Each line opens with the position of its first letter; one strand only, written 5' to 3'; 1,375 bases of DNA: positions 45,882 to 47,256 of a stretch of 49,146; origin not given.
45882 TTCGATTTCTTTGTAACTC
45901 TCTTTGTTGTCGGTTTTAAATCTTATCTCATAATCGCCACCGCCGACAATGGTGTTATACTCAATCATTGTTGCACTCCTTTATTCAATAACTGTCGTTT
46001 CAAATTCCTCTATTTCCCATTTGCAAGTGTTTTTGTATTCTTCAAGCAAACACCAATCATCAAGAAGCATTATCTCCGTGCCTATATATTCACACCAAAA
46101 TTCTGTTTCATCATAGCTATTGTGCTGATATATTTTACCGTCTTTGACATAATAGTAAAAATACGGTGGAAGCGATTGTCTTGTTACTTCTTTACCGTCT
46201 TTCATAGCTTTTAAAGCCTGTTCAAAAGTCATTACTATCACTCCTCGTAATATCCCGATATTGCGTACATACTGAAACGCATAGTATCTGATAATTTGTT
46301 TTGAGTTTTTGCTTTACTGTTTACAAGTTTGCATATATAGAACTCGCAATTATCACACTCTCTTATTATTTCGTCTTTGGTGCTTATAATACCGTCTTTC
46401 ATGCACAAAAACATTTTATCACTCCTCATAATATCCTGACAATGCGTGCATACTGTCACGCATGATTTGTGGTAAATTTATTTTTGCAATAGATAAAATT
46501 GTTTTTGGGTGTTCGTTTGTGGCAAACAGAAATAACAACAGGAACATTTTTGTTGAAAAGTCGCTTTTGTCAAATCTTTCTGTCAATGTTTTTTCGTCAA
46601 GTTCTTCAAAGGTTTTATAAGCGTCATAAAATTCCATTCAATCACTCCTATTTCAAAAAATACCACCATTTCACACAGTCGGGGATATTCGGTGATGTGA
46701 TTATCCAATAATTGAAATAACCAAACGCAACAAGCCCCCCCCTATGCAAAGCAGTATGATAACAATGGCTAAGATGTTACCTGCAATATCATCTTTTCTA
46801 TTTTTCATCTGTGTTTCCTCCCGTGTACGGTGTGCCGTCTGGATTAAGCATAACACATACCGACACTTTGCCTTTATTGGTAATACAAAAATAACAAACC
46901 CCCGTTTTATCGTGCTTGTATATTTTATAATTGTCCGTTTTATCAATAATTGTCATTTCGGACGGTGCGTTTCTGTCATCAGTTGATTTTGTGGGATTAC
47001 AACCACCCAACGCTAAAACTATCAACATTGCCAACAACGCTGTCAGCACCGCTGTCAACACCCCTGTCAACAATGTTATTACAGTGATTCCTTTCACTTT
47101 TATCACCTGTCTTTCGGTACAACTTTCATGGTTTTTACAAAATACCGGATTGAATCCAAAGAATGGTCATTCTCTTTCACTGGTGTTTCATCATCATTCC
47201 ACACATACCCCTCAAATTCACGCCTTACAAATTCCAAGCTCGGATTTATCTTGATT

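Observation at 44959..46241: Three divergent DUF2829 (Tad2-like) paralogs in tandem between terminase and portal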

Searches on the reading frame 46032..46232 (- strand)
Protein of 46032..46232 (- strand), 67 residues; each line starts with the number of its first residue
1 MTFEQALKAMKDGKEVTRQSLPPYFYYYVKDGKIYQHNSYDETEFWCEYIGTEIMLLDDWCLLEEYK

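Call 40: find_homologous_proteins(query=A4, max_evalue=0.001)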
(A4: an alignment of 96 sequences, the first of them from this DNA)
Query A4 (96 sequences) (67 aa, profile of the alignment): 412 proteins with E <= 0.001 among 613 candidates; the best 120 are listed.
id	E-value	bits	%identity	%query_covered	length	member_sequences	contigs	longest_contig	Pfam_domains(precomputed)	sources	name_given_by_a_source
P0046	4.1e-19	87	32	97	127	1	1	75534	PF11195.15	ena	-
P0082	1.2e-18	85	35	97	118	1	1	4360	PF11195.15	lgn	-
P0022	1.3e-18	85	35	88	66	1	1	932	PF11195.15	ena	-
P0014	5.0e-18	83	30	97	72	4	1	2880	PF11195.15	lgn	-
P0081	7.7e-18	83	28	100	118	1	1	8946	PF11195.15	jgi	-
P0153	8.7e-18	82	29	97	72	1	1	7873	PF11195.15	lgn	-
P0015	4.4e-17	80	36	96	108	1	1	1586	PF11195.15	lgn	-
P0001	7.4e-17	79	93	100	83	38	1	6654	PF11195.15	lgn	-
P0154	1.5e-16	78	42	97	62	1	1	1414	PF11195.15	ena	-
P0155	2.0e-16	78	30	97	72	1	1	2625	PF11195.15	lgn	-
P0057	2.0e-16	78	31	97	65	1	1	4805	PF11195.15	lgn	-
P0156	2.1e-16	78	32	97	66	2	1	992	PF11195.15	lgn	-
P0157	3.2e-16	77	34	97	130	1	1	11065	PF11195.15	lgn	-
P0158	7.0e-16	76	35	97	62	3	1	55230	PF11195.15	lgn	-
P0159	7.5e-16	76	49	52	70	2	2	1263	-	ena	-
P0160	7.6e-16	76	38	97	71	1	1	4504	PF11195.15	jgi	-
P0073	1.0e-15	76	32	97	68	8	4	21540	PF11195.15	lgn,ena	-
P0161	1.2e-15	76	38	96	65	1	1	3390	PF11195.15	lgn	-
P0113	1.7e-15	75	37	97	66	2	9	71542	PF11195.15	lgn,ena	-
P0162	2.2e-15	75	37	97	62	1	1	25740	PF11195.15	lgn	-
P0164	3.1e-15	74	31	97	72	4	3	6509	PF11195.15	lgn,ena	-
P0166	3.6e-15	74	35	97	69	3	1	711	PF11195.15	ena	-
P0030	4.2e-15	74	31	96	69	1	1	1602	PF11195.15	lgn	-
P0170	4.6e-15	74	39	100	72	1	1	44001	PF11195.15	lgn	-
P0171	4.6e-15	74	35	97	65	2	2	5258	PF11195.15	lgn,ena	-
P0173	5.0e-15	74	35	97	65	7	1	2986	PF11195.15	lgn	-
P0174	5.1e-15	74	63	28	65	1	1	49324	PF11195.15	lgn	-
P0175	5.6e-15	73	51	52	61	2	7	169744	PF11195.15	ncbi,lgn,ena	-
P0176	6.8e-15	73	34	97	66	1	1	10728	PF11195.15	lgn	-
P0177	7.3e-15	73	51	52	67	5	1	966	PF11195.15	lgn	-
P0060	8.1e-15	73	34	97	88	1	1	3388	PF11195.15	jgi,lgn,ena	-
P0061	1.1e-14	72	31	97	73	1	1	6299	PF11195.15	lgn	-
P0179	1.2e-14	72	40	97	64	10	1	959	PF11195.15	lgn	-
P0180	1.3e-14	72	33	97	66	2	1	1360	PF11195.15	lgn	-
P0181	1.3e-14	72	69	24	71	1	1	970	PF11195.15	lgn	-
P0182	1.4e-14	72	35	96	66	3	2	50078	PF11195.15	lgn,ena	-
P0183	1.5e-14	72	69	24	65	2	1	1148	PF11195.15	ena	-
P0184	1.7e-14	72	36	94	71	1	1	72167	PF11195.15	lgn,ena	-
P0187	3.4e-14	71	38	97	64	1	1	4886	PF11195.15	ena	-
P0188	3.5e-14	71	39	97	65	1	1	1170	PF11195.15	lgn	-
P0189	3.6e-14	71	33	97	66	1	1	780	PF11195.15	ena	-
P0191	4.8e-14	70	34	100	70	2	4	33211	PF11195.15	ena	-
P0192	5.8e-14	70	39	94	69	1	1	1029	PF11195.15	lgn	-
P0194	7.5e-14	70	30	97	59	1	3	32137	PF11195.15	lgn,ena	-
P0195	8.2e-14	70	65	25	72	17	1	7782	PF11195.15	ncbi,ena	-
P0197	8.7e-14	70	35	97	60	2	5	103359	PF11195.15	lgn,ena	-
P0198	1.0e-13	69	32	97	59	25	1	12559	PF11195.15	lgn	-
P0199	1.3e-13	69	30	96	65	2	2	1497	PF11195.15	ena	-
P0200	1.5e-13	69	41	48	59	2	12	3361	PF11195.15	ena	-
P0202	1.8e-13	69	54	39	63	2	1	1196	PF11195.15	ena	-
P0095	2.0e-13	68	30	97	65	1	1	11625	PF11195.15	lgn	-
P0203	2.1e-13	68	34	97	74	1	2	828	PF11195.15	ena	-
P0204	2.8e-13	68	32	97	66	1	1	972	PF11195.15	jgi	jgi:hypothetical protein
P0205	2.9e-13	68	35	96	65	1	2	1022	PF11195.15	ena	-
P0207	3.5e-13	68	57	31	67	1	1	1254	PF11195.15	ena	-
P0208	3.5e-13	68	67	27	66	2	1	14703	PF11195.15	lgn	-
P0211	4.1e-13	67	32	97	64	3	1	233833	PF11195.15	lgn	-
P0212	4.1e-13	67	69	24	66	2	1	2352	PF11195.15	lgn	-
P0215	4.9e-13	67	49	52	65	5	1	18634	PF11195.15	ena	-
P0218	5.9e-13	67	32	97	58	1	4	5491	PF11195.15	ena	-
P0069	6.7e-13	67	26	96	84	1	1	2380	PF11195.15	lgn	-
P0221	7.9e-13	67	30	97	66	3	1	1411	PF11195.15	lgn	-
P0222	8.5e-13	66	41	51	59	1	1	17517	PF11195.15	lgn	-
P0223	8.5e-13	66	67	27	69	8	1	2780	PF11195.15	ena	-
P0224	8.8e-13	66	42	54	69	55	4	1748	PF11195.15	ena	-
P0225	9.0e-13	66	31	97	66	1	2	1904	PF11195.15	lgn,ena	-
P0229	1.1e-12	66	57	31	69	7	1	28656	PF11195.15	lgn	-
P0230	1.2e-12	66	29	100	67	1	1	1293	PF11195.15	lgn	-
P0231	1.3e-12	66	67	27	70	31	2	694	PF11195.15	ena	-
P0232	1.4e-12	66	26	97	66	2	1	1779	PF11195.15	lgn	-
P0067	1.9e-12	65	30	90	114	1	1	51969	PF11195.15,PF27050.1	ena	-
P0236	2.0e-12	65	72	27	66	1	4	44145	PF11195.15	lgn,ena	-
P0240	2.5e-12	65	67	27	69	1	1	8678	PF11195.15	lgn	-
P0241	2.6e-12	65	37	97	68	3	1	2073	PF11195.15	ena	-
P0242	2.7e-12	65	46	39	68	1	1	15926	PF11195.15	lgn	-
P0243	2.9e-12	65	37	99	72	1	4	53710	PF11195.15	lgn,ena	-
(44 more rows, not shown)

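Call 41: search_solved_structures(query=A4, max_evalue=1, show_alignments=4)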
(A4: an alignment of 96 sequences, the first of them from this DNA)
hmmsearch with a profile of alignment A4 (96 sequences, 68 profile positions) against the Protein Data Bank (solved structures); distinct sequences matched with E-value up to 1: 12.
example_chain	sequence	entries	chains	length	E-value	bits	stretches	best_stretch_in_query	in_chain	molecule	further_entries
8v3e_E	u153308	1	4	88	1.7e-10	44.5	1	2-64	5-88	Tad2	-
9eib_A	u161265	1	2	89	1.8e-10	44.5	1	2-64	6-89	Prophage anti-Thoeris 2 (ModTad2)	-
8sme_A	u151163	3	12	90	7.4e-08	36.1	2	1-32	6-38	Gp34.65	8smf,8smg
8wje_B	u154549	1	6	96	9.6e-08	35.7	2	1-31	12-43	Gp34.65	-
8kbi_A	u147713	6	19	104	8.8e-07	32.6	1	1-30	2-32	Inhibitor of Type II CRISPR-Cas system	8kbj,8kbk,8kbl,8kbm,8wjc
9kzr_A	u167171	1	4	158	1.9e-05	28.4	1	2-30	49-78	AcrIIA7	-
8wjd_A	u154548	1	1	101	5.8e-05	26.8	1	2-26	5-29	SptTad2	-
6wvs_A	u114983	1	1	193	0.00061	23.5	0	52-65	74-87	DeNovoTIM15 hyperstable de novo TIM barrel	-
6hfx_B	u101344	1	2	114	0.25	15.2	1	11-65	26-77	Cell division protein FtsX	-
6he6_A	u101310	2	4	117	0.26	15.1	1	11-65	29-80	Cell division protein FtsX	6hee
6mk7_A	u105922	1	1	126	0.31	14.9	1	11-65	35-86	Cell division protein FtsX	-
2kw8_A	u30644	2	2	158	0.4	14.5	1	26-65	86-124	LPXTG-site transpeptidase family protein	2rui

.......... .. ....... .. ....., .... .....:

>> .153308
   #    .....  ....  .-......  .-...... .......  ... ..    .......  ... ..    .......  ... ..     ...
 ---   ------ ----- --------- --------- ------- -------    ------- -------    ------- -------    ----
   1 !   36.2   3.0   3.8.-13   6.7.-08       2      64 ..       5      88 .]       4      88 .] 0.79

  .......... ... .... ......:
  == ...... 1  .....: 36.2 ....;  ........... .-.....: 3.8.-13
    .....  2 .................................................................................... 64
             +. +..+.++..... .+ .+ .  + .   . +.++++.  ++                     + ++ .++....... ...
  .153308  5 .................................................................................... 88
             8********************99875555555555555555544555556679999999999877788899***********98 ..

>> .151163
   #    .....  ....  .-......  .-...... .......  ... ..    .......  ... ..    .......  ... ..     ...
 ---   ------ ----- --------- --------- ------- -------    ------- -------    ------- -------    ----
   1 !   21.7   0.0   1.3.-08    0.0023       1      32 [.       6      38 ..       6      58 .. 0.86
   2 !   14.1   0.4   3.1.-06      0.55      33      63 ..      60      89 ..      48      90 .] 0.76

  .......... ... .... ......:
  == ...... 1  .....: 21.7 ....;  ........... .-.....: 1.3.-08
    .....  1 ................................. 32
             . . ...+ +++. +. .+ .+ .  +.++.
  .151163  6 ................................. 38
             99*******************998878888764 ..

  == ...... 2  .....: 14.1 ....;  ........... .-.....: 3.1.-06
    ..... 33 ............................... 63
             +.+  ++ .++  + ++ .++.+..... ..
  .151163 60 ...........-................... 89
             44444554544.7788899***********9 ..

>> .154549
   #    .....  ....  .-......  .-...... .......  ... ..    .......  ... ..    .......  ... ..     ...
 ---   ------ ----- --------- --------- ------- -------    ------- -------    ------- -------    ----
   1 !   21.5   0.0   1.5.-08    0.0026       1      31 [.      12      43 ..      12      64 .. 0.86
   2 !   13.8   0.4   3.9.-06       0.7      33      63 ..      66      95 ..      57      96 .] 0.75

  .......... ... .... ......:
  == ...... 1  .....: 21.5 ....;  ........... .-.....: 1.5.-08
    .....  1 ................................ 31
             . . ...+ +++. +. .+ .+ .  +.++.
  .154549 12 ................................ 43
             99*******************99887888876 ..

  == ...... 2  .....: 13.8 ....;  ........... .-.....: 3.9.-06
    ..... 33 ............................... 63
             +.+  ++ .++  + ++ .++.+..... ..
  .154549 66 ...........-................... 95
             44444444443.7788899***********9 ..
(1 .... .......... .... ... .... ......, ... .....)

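Call 45: find_encoding_contigs(protein=P0175, flank=5000, max_places=4)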
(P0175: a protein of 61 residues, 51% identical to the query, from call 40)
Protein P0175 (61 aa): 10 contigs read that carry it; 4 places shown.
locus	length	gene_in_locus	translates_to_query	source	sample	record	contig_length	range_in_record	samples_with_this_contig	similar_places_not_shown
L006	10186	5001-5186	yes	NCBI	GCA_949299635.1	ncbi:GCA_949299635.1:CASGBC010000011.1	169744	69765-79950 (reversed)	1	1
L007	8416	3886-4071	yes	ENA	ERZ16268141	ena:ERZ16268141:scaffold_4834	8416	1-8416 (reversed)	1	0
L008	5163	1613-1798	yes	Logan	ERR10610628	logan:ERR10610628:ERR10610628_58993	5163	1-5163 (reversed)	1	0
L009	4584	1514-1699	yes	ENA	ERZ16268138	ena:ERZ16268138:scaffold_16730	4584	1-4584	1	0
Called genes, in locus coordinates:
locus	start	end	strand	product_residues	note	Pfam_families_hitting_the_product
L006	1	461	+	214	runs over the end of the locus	PF12686:DUF3800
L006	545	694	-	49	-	-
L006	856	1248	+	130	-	-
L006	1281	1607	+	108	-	-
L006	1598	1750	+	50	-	-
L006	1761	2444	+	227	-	PF27148:Slr1353_N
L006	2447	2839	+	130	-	-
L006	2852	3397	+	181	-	PF07603:Lcl_C (weak)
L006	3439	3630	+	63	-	-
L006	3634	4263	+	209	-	-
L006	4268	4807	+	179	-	-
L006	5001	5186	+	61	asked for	PF11195:Tad2-like (weak)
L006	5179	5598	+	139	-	-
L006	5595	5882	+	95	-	-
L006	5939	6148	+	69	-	-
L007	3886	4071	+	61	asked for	PF11195:Tad2-like (weak)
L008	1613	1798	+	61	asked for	PF11195:Tad2-like (weak)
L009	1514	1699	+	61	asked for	PF11195:Tad2-like (weak)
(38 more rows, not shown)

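Call 93: find_encoding_contigs(protein=P0158, flank=10000, max_places=2)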
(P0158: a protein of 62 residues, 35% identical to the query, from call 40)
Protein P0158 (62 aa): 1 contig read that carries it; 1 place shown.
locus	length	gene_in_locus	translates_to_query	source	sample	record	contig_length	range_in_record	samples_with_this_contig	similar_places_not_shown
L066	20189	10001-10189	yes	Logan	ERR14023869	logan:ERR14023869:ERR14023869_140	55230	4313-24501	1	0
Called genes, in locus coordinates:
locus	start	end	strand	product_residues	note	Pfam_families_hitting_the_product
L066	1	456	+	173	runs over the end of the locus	-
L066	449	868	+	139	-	-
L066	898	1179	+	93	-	-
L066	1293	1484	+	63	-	-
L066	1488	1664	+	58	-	-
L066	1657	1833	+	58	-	-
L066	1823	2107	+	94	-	-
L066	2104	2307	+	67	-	-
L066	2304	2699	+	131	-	-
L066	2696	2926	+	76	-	-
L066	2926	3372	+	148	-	-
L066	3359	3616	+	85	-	PF01022:HTH_5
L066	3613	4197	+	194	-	PF04542:Sigma70_r2, PF04545:Sigma70_r4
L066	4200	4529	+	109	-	-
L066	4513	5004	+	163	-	PF03819:MazG (faint)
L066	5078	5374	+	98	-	-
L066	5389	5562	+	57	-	-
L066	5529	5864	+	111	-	PF13560:HTH_31 (weak), PF13443:HTH_26 (weak)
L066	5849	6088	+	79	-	-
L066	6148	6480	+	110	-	-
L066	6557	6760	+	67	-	-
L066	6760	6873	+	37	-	-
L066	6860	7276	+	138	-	PF03013:Pyr_excise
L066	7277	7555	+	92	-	-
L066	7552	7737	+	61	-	-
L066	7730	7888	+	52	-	-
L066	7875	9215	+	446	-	PF00464:SHMT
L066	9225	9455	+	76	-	-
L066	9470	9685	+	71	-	PF11195:Tad2-like (weak)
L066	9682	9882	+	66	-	PF11195:Tad2-like (weak)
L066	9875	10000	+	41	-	-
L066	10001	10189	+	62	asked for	PF11195:Tad2-like (faint)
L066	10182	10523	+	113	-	-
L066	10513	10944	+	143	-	PF09643:YopX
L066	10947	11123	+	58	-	-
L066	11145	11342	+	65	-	-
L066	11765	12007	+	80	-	-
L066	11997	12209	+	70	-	-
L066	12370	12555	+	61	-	-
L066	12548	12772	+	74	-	-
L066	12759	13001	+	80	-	-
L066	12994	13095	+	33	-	-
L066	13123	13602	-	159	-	-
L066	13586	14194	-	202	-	-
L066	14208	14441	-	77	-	-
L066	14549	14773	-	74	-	-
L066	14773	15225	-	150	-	-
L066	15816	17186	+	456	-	PF03237:Terminase_6N, PF17289:Terminase_6C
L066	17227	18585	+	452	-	PF04860:Phage_portal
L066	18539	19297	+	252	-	-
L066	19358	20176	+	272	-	PF04586:Peptidase_S78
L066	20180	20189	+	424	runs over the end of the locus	PF05065:Phage_capsid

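Call 94: find_encoding_contigs(protein=P0184, flank=10000, max_places=2)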
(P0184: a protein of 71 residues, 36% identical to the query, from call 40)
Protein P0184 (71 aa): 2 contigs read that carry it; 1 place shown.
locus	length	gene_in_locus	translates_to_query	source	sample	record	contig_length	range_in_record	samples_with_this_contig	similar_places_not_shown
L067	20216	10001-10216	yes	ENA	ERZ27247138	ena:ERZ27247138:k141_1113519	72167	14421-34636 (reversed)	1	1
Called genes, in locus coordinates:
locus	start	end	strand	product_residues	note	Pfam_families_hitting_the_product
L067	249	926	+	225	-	-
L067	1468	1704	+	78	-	PF26096:DUF8033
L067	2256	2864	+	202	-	-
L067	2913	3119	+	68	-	-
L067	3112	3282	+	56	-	-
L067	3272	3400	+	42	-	-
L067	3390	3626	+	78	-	-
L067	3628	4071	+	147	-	-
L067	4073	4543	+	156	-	-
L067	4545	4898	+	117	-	-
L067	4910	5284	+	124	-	-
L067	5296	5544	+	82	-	-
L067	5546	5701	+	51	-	-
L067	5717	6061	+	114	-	-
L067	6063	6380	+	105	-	-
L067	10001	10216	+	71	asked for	PF11195:Tad2-like (faint)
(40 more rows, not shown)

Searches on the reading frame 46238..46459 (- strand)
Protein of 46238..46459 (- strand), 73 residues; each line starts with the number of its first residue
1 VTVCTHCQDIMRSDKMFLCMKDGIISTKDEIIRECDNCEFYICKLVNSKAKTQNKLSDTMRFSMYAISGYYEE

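Call 3: search_protein_families(library=pfam, proteins=[window:46238-46459:-], max_evalue=1)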
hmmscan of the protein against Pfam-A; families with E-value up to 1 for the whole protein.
window:46238-46459:- (73 aa): 2 families
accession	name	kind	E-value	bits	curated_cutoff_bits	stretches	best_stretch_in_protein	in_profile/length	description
PF19666.4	DUF6169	-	0.065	13.8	27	1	27-66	12-50/92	Family of unknown function (DUF6169)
PF02318.22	FYVE_2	-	0.096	13.3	27.2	1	32-54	71-93/118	FYVE-type zinc finger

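Call 4: search_protein_families(library=phrogs, proteins=[window:46238-46459:-], max_evalue=0.1)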
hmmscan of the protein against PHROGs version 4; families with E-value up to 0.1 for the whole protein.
window:46238-46459:- (73 aa): 0 families

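Call 100: search_protein_families(library=ncbifam, proteins=[window:46238-46459:-], max_evalue=1)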
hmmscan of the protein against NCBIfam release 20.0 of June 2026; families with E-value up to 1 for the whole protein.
window:46238-46459:- (73 aa): 1 family
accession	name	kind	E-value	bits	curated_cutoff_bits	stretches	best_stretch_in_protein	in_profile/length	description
TIGR04041.1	activase_YjjW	hypoth_equivalog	0.042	13.3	250.2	1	2-54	41-92/276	YjjW family glycine radical enzyme activase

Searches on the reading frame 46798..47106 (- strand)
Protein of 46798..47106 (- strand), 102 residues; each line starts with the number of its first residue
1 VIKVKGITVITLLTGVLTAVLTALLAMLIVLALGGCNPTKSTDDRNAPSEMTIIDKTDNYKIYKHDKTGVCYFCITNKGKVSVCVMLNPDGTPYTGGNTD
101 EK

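Call 3: search_protein_families(library=pfam, proteins=[window:46798-47106:-], max_evalue=1)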
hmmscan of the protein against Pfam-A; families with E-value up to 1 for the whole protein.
window:46798-47106:- (102 aa): 2 families
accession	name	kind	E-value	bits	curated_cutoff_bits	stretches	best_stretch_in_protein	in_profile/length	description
PF20037.4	DUF6440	-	4.1e-06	26.9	26.5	1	58-94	15-51/53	Family of unknown function (DUF6440)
PF13774.12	Longin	-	0.13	12.6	26.2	1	45-78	11-41/84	Regulated-SNARE-like domain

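Call 4: search_protein_families(library=phrogs, proteins=[window:46798-47106:-], max_evalue=0.1)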
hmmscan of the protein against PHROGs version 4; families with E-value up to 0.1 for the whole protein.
window:46798-47106:- (102 aa): 7 families
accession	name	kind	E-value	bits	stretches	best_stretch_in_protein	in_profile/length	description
phrog_8801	-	unknown function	5.4e-06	27.9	1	24-95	6-90/94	-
phrog_11767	-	unknown function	0.0001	23.5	1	19-95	5-84/89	-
phrog_806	-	unknown function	0.0053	17.8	1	16-67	5-58/187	-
phrog_3224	-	unknown function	0.011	16.8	1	21-81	5-73/96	-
phrog_542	-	unknown function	0.018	16.7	1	20-57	5-43/97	-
phrog_7772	-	unknown function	0.045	14.7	1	24-101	4-65/139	-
phrog_24991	-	unknown function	0.057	14.8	1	49-76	37-66/137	-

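Call 100: search_protein_families(library=ncbifam, proteins=[window:46798-47106:-], max_evalue=1)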
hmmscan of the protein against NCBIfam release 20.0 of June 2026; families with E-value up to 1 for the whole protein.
window:46798-47106:- (102 aa): 2 families
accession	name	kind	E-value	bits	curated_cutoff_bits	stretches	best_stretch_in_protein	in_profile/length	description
NF033894.1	Eex_IncN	subfamily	0.089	12.7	33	1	22-44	6-27/65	EexN family lipoprotein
TIGR03300.1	assembly_YfgL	equivalog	0.19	10.4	285.2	1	23-57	3-37/377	outer membrane protein assembly factor BamB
